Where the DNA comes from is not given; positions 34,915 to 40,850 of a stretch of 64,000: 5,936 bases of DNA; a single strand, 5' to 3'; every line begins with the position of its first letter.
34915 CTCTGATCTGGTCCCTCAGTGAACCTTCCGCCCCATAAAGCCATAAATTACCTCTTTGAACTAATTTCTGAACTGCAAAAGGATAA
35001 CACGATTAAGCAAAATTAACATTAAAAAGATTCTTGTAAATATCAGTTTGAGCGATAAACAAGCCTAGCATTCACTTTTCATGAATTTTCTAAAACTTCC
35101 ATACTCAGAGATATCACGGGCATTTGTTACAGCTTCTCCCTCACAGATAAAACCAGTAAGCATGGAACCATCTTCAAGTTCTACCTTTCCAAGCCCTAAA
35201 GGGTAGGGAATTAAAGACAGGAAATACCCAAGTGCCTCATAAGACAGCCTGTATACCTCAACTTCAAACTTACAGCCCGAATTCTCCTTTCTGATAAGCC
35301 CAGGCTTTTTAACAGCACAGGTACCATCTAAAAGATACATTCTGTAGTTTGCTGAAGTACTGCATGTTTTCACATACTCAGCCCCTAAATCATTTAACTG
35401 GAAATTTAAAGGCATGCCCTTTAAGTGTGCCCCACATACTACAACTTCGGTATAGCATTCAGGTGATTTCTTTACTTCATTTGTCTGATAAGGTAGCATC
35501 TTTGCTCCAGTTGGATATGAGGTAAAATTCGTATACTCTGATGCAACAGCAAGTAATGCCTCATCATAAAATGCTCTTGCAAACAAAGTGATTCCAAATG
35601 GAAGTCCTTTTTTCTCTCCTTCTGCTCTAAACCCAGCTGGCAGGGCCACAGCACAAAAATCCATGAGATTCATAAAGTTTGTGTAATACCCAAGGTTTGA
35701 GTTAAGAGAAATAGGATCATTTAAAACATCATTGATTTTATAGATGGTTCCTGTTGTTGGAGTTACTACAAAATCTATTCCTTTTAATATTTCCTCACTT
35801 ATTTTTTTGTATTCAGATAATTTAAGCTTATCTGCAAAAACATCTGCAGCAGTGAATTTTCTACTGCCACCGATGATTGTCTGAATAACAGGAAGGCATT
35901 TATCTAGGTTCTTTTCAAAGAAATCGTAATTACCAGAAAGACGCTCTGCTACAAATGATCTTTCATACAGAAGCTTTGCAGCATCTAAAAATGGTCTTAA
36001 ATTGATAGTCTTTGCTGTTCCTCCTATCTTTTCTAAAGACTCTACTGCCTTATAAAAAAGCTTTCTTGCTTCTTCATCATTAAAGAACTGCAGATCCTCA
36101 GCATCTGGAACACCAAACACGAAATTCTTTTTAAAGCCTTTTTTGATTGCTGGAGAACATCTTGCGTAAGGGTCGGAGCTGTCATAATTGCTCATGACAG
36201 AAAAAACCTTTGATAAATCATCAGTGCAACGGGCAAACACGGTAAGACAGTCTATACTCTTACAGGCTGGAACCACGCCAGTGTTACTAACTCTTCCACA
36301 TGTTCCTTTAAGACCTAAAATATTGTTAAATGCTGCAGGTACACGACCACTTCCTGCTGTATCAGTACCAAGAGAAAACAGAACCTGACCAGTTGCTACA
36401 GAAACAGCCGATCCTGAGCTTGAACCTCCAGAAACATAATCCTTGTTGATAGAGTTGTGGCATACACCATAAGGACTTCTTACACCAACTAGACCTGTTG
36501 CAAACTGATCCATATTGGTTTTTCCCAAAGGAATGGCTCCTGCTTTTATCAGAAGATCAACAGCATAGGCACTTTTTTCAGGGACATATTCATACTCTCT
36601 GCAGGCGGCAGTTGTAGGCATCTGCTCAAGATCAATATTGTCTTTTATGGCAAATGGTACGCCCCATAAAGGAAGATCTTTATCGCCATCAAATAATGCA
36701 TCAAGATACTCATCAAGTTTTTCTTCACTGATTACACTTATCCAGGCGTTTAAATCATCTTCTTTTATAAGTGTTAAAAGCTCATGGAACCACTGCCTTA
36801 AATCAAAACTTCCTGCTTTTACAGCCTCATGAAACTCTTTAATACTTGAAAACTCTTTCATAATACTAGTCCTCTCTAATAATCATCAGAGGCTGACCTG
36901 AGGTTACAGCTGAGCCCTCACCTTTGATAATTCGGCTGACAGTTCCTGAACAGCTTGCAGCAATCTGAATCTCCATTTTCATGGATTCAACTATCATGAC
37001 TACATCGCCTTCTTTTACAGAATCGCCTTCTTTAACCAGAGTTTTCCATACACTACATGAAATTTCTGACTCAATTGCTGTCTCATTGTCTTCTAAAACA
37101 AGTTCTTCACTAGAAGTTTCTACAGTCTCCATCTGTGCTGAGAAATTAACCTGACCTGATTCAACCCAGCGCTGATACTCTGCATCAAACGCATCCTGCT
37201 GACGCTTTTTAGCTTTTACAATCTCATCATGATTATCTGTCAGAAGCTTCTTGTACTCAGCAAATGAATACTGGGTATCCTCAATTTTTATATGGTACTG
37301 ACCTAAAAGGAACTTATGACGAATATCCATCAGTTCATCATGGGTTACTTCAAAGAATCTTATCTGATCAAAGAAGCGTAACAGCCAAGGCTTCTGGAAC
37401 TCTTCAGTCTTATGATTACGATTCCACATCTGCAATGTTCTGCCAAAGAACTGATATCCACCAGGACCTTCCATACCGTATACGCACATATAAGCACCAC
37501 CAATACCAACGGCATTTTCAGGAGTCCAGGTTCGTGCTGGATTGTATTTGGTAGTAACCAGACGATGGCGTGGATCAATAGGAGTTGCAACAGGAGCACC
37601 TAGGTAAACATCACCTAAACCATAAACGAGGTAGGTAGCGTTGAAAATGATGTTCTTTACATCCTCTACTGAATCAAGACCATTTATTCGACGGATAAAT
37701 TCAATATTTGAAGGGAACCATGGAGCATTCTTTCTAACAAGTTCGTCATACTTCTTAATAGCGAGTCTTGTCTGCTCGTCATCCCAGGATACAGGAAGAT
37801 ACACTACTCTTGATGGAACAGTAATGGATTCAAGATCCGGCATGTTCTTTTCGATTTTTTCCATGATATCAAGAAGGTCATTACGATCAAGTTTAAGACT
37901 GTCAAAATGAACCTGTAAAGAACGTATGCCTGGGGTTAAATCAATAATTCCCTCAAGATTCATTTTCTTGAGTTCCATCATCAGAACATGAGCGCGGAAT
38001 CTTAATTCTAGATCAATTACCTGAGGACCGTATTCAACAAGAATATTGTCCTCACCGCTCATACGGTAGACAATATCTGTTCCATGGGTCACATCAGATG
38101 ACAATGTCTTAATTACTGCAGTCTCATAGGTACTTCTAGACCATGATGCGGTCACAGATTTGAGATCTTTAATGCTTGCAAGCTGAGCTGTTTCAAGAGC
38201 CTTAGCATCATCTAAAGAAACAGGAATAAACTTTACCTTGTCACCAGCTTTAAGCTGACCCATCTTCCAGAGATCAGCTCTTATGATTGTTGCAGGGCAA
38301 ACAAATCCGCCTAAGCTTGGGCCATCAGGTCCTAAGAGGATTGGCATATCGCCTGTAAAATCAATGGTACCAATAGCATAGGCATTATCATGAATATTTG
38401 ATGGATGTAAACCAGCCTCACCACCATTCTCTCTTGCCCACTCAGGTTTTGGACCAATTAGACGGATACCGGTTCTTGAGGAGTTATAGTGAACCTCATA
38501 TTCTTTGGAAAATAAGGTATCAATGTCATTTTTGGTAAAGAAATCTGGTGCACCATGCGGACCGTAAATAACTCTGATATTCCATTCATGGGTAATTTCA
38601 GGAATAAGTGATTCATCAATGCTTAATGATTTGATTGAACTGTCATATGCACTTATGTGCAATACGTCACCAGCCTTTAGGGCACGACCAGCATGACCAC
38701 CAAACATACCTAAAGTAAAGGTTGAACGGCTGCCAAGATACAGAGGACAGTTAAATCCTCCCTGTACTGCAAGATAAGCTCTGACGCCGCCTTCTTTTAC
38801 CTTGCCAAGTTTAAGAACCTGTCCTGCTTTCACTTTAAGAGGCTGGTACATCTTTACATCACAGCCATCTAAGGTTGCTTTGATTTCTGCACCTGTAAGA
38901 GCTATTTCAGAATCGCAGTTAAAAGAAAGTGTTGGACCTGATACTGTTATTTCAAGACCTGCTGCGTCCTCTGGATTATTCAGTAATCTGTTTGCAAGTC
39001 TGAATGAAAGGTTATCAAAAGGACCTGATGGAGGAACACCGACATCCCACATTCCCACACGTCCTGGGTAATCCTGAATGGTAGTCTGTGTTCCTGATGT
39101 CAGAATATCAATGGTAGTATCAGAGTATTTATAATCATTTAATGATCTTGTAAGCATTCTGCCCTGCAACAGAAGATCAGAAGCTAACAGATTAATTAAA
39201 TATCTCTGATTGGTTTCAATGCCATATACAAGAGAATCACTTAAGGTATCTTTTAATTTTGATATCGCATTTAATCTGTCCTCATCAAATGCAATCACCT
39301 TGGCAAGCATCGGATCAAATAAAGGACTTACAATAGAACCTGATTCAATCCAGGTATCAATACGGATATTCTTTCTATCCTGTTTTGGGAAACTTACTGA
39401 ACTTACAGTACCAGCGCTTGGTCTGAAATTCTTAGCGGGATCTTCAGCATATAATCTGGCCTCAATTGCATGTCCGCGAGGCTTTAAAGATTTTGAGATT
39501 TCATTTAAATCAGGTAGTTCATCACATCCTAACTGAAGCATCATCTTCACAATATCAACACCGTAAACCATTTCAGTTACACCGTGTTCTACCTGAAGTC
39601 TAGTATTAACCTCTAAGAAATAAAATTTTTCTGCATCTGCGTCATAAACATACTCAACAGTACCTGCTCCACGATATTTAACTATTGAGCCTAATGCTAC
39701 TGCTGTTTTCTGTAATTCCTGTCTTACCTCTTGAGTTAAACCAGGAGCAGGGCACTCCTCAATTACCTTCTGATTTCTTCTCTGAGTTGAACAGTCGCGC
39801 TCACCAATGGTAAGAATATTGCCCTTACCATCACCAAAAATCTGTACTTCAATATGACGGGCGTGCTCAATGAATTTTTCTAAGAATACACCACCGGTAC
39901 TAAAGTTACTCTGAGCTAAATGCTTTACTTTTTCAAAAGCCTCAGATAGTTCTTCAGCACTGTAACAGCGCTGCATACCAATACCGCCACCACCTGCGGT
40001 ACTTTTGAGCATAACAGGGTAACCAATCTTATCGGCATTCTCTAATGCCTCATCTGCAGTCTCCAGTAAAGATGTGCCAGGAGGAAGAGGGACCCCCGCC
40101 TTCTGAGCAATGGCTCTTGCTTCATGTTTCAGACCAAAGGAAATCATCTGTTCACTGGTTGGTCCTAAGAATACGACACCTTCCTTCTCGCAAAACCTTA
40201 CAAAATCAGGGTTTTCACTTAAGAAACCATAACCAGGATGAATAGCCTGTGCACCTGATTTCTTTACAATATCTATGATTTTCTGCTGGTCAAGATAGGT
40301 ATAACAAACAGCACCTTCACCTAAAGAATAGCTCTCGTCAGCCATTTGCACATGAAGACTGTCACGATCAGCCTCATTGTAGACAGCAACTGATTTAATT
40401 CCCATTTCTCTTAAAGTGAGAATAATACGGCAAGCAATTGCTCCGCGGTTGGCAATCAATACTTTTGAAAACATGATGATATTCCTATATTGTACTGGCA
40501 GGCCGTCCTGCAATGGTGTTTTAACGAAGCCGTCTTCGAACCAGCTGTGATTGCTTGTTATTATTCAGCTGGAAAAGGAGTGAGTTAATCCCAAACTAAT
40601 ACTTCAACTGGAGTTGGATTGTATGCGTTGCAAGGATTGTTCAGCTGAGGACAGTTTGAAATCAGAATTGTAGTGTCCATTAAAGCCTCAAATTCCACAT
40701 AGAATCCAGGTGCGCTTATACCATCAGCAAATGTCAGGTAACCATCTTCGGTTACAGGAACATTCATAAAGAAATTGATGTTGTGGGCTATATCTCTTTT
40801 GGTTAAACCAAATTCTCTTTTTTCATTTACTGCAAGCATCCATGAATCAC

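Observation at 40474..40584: Hidden guanidine-II riboswitch inside an operon already headed by a guanidine-I riboswitch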

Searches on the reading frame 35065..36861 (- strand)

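Call 49: search_protein_families(library=ncbifam, proteins=[window:35065-36861:-], max_evalue=1e-10)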
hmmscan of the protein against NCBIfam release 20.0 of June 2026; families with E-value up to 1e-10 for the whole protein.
window:35065-36861:- (598 aa): 26 families (the best 25 are shown)
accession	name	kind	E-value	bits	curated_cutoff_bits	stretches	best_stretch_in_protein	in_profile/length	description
NF006043.0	PRK08186.1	subfamily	8.7e-224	744.4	487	1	5-596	7-596/600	allophanate hydrolase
TIGR02713.1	allophanate_hyd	equivalog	1.5e-214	713.7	511.05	1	38-594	2-562/563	allophanate hydrolase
TIGR00132.1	gatA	equivalog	1.2e-62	212.2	481.1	1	33-289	26-287/466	Asp-tRNA(Asn)/Glu-tRNA(Gln) amidotransferase subunit GatA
NF006631.0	PRK09201.1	equivalog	1.6e-54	185.4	461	1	4-442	6-450/466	AtzE family amidohydrolase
TIGR02715.1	amido_AtzE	subfamily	2.5e-50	171.8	425.75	1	7-442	2-443/452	AtzE family amidohydrolase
NF005688.0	PRK07488.1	equivalog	2.2e-49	168.6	532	1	5-280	11-281/474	indoleacetamide hydrolase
NF005460.0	PRK07056.1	subfamily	6.4e-49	167.1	447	1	4-442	7-448/457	amidase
NF004766.0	PRK06102.1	equivalog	2.5e-48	165.3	559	1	4-440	7-444/455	amidase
NF006169.0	PRK08310.1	equivalog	8.9e-45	153.7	391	1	59-442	20-389/395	amidase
NF005450.0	PRK07042.1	equivalog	3.9e-38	131.1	458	1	60-447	67-452/464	amidase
NF004622.0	PRK05962.1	equivalog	2.8e-37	128.6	463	1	64-442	52-423/431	amidase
NF004717.0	PRK06061.1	equivalog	3.8e-37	128.1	498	1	32-230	44-246/483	amidase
NF004815.0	PRK06169.1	equivalog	1.7e-36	125.8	506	1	64-450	74-462/471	amidase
NF006006.0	PRK08137.1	equivalog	8.1e-36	123.9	534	1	58-243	94-286/529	amidase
NF005565.0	PRK07235.1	subfamily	2.5e-35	122.1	545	1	58-241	81-265/506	amidase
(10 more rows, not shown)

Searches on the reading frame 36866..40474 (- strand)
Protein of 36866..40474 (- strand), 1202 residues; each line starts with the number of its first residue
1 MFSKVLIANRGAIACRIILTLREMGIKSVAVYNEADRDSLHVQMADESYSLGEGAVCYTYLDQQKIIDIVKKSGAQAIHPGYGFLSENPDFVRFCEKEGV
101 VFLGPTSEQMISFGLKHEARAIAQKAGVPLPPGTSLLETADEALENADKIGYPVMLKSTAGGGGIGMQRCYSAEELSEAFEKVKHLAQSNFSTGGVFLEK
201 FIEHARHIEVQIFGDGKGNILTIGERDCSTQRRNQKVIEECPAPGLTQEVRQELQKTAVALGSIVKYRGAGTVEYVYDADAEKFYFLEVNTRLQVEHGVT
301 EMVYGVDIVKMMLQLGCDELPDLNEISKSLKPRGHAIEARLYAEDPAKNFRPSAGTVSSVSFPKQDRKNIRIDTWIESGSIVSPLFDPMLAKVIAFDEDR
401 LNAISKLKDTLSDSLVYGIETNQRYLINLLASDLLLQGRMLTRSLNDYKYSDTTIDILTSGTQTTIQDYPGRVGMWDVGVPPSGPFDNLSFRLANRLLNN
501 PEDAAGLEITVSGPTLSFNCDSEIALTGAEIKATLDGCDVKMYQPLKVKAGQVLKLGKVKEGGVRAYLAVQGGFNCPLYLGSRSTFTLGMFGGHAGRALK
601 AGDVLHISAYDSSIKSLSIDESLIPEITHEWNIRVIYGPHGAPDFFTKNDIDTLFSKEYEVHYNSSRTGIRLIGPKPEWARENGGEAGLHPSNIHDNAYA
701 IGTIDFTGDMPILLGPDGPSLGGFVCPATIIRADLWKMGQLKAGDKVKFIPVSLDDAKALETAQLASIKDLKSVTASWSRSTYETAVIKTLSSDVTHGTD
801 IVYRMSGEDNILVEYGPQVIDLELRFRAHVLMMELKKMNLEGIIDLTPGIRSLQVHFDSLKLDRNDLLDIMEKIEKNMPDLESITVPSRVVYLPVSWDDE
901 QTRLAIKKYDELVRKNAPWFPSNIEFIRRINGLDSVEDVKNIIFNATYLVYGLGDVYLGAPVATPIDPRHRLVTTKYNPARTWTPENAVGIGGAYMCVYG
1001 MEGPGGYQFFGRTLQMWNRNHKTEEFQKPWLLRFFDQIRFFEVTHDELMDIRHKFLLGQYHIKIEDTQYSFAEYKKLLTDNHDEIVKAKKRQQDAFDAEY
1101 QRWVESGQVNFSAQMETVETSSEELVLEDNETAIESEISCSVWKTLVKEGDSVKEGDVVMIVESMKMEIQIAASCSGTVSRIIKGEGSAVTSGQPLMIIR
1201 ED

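Call 49: search_protein_families(library=ncbifam, proteins=[window:36866-40474:-], max_evalue=1e-10)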
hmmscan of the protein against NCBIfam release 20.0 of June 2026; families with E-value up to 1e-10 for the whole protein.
window:36866-40474:- (1202 aa): 25 families
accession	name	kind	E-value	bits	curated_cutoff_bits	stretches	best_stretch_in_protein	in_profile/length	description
TIGR02712.1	urea_carbox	equivalog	0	1834.8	1303.85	1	2-1199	1-1200/1201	urea carboxylase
NF009554.0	PRK12999.1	equivalog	5.7e-160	534.4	965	2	1-445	4-452/1147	pyruvate carboxylase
NF006367.0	PRK08591.1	subfamily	1.9e-150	501.5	597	1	1-448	1-444/451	acetyl-CoA carboxylase biotin carboxylase subunit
NF006406.0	PRK08654.1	equivalog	9.2e-150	499.4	739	1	1-452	1-448/499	acetyl-CoA carboxylase biotin carboxylase subunit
TIGR01235.1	pyruv_carbox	equivalog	2.9e-144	482.1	1114.45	1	4-446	1-449/1143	pyruvate carboxylase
NF009471.0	PRK12833.1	equivalog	2.5e-143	478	686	1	3-451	6-450/467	acetyl-CoA carboxylase biotin carboxylase subunit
TIGR00514.1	accC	equivalog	3.2e-142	474.5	626.5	1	1-448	1-444/449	acetyl-CoA carboxylase biotin carboxylase subunit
NF004085.0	PRK05586.1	equivalog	3.8e-139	464.4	723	1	1-447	1-443/448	acetyl-CoA carboxylase biotin carboxylase subunit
NF005525.0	PRK07178.1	equivalog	1.6e-130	435.9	768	1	1-442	1-436/471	acetyl-CoA carboxylase biotin carboxylase subunit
NF006286.0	PRK08462.1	equivalog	1.4e-126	422.9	740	1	3-446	5-442/445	acetyl-CoA carboxylase biotin carboxylase subunit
NF006287.0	PRK08463.1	equivalog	5.9e-125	417.8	775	1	1-438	1-434/479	acetyl-CoA carboxylase subunit A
TIGR00724.1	urea_amlyse_rel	domain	2.4e-96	322.5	230.2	1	454-773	1-309/315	5-oxoprolinase/urea amidolyase family protein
NF045499.1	PxpC_5OPro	equivalog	1.7e-48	165.4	500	1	456-771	3-302/306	5-oxoprolinase subunit PxpC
NF006761.0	PRK09282.1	domain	1e-16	60.6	402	1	1077-1200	467-590/591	pyruvate carboxylase subunit B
NF006079.0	PRK08225.1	equivalog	1.8e-16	59.9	95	1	1133-1199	3-69/70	acetyl-CoA carboxylase biotin carboxyl carrier protein subunit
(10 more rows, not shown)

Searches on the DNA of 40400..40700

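Call 4: search_rna_families(source=window, start=40400, end=40700, threshold=evalue, max_evalue=10, show_alignments=3)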
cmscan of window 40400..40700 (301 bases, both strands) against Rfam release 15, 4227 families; matches with E-value up to 10: 3.
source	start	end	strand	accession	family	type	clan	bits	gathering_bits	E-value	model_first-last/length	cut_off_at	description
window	40498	40541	-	RF01068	Guanidine-II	Cis-reg; riboswitch;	-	22.9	32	0.01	1-48/48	no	Guanidine-II riboswitch aptamer (mini-ykkC)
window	40446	40505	+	RF00588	SNORD41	Gene; snRNA; snoRNA; CD-box;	CL00058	14.2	41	5.8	1-70/70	no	Small nucleolar RNA SNORD41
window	40400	40529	-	RF01894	PCA3_2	Gene; lncRNA;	-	10.2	100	0.66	1-120/409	3'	Prostate cancer antigen RNA 3 conserved region 2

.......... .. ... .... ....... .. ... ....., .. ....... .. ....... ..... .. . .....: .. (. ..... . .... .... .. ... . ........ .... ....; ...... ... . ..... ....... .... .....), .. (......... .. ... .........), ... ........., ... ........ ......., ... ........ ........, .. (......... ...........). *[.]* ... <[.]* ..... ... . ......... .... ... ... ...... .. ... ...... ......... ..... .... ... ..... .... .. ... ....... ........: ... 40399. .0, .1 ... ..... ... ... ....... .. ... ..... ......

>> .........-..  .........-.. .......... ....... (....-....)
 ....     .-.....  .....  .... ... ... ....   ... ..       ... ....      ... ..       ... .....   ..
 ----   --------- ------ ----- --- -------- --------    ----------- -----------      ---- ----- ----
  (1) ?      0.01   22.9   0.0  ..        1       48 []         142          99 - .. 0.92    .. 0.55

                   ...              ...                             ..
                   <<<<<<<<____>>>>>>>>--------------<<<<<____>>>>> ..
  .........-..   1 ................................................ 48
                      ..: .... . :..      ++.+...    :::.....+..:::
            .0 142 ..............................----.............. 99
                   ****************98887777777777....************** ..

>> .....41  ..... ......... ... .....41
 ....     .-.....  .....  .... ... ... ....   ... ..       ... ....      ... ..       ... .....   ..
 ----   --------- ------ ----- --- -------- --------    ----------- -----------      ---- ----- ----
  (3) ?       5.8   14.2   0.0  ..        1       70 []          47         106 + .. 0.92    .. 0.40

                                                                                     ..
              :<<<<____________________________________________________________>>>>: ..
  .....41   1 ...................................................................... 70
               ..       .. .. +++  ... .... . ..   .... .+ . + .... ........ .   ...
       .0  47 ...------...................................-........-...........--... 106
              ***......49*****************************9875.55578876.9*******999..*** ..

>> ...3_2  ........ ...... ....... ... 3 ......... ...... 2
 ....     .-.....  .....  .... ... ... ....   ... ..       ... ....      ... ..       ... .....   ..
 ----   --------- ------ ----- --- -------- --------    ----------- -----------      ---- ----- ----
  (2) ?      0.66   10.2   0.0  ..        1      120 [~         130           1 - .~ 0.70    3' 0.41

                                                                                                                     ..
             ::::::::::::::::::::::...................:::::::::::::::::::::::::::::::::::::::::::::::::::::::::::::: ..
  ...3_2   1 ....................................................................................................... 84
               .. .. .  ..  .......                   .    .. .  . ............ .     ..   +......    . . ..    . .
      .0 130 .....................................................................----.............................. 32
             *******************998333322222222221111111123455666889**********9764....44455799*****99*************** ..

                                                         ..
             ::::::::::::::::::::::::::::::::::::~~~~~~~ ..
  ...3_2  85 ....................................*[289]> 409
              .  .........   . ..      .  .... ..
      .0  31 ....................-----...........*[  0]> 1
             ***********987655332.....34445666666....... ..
